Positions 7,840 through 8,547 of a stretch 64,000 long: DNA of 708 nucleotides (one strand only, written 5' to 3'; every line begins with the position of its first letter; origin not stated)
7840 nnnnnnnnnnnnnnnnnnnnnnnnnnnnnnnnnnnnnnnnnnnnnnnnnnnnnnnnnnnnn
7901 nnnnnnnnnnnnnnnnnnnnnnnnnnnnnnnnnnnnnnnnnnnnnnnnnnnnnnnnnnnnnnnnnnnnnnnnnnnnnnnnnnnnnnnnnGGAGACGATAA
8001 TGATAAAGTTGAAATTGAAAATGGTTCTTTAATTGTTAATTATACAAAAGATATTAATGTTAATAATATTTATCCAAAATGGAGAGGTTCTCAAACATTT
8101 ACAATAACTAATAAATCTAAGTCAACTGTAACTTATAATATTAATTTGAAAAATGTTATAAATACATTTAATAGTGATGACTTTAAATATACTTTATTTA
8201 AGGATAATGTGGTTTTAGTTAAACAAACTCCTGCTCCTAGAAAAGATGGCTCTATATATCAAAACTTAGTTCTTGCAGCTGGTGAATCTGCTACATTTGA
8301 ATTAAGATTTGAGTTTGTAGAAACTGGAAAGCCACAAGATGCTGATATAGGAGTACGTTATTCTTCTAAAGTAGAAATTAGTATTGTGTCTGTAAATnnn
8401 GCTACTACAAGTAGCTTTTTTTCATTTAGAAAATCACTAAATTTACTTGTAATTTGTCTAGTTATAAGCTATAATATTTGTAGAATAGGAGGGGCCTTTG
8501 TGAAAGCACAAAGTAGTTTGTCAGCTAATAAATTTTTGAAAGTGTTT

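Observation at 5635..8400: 920-aa protein built from about 45 thrombospondin-type-3-like calcium-binding repeats with paired cysteines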

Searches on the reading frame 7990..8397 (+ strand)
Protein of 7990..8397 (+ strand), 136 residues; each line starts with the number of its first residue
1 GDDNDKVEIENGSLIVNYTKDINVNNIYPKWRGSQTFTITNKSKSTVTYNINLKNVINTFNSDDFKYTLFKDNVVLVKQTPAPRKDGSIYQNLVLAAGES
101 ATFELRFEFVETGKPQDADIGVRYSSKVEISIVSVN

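Call 15: search_protein_families(library=pfam, proteins=[window:7990-8397:+], max_evalue=10)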
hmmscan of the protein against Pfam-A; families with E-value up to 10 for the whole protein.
window:7990-8397:+ (136 aa): 2 families
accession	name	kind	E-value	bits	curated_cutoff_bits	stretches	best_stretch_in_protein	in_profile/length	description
PF24291.1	Ig_CFAP65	-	0.018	15.3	27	1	33-71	28-65/121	Cilia- and flagella-associated protein 65-like, Ig-like domain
PF14016.12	DUF4232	-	0.15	12.7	27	1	79-118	50-90/129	Domain of unknown function (DUF4232)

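Call 69: search_solved_structures(query=A4, max_evalue=10, show_alignments=2)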
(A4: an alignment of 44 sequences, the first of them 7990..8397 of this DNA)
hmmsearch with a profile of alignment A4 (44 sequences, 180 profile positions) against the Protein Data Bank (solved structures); distinct sequences matched with E-value up to 10: 6.
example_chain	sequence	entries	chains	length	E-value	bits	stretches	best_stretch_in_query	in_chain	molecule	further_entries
5of1_A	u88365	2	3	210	0.11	15.5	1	38-80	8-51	Spore coat-associated protein N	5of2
5eo2_A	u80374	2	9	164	0.14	15.1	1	67-104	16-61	thioesterase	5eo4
8aur_A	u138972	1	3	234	0.19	14.7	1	38-80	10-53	Major biofilm matrix component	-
7as6_A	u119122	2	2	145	0.55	13.2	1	50-91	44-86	Synaptotagmin-1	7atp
9ijj_4G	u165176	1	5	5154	2.1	11.3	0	44-92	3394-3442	Hydrocephalus-inducing protein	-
5jdd_A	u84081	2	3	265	2.6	11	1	89-147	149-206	Titin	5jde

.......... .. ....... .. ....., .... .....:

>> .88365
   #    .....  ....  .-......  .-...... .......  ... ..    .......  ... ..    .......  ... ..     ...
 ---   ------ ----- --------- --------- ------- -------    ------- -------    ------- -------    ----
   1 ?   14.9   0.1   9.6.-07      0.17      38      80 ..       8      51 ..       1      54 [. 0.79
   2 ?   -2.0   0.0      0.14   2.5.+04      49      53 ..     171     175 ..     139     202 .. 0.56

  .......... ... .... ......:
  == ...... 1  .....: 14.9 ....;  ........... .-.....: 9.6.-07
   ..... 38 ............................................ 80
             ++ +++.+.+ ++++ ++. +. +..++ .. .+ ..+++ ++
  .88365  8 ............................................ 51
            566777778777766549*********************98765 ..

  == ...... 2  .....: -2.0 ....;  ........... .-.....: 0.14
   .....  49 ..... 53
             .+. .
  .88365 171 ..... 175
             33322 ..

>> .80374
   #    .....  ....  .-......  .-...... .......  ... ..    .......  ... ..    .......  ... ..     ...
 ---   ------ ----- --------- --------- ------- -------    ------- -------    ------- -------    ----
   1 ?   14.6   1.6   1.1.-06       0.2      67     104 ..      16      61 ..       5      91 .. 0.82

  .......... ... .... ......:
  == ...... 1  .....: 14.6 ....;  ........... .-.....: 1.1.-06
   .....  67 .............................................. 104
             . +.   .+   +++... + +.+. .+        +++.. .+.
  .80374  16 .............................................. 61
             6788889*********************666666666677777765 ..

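Call 87: search_protein_families(library=pfam, alignment_id=A4, max_evalue=0.01)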
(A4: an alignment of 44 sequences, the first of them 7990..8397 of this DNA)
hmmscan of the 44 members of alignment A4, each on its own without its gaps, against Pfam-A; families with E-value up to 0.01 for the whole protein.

A. member 1, window:7990-8397:+ (136 aa): 0 families

B. families by the number of members that match (of 44 scanned): 14 families
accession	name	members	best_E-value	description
PF12389.13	Peptidase_M73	12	1.3e-07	Camelysin metallo-endopeptidase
PF22544.2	HYDIN_VesB_CFA65-like_Ig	3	0.00043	HYDIN/CFA65/VesB-like, Ig-like domain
PF06280.18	fn3_5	2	0.00011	Fn3-like domain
PF14490.11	HHH_RecD2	1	5e-06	ATP-dependent RecD2 DNA helicase HHH domain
PF21939.1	Gp10_C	1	8.1e-05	Baseplate structural protein Gp10, C-terminal domain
PF22807.2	TrAA12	1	0.00049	TrAA12-like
PF07760.16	DUF1616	1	0.001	Protein of unknown function (DUF1616)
PF12870.14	DUF4878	1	0.0013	Domain of unknown function (DUF4878)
PF12733.13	Cadherin-like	1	0.0028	Cadherin-like beta sandwich domain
PF06030.18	WxLIP_PGBD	1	0.0044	WxL Interacting Protein, peptidoglycan binding domain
PF16158.11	N_BRCA1_IG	1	0.0052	Ig-like domain from next to BRCA1 gene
PF00255.25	GSHPx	1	0.0065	Glutathione peroxidase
PF25564.1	DUF7933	1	0.0076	Domain of unknown function (DUF7933)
PF00635.32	Motile_Sperm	1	0.0083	MSP (Major sperm protein) domain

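Call 88: search_protein_families(library=ncbifam, alignment_id=A4, max_evalue=0.01)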
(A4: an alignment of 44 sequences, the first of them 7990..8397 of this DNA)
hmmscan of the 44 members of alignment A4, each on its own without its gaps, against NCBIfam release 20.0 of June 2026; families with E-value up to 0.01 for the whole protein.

A. member 1, window:7990-8397:+ (136 aa): 0 families

B. families by the number of members that match (of 44 scanned): 11 families
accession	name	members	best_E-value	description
TIGR04090.1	exp_by_SipW_IV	8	3.3e-05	BsaA family SipW-dependent biofilm matrix protein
NF033609.2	MSCRAMM_ClfA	2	1.1e-05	MSCRAMM family adhesin clumping factor ClfA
NF000535.3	MSCRAMM_SdrC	2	4.1e-05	MSCRAMM family adhesin SdrC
NF046066.1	BioflmMtrxTasA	2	0.00015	biofilm matrix protein TasA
NF052591.1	ArlG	1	2.1e-06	archaellum stator protein ArlG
NF012181.0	MSCRAMM_SdrD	1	1.5e-05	MSCRAMM family adhesin SdrD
NF033845.1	MSCRAMM_ClfB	1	2.5e-05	MSCRAMM family adhesin clumping factor ClfB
TIGR01448.2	helicase_RecD2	1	0.00088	SF1B family DNA helicase RecD2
TIGR03661.1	T1SS_VCA0849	1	0.0016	type I secretion C-terminal target domain-containing protein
NF047463.1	CllEntPrLepto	1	0.0061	mammalian cell entry protein Mce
NF052321.1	LP_Lmo2079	1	0.009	Lmo2079 family surface lipoprotein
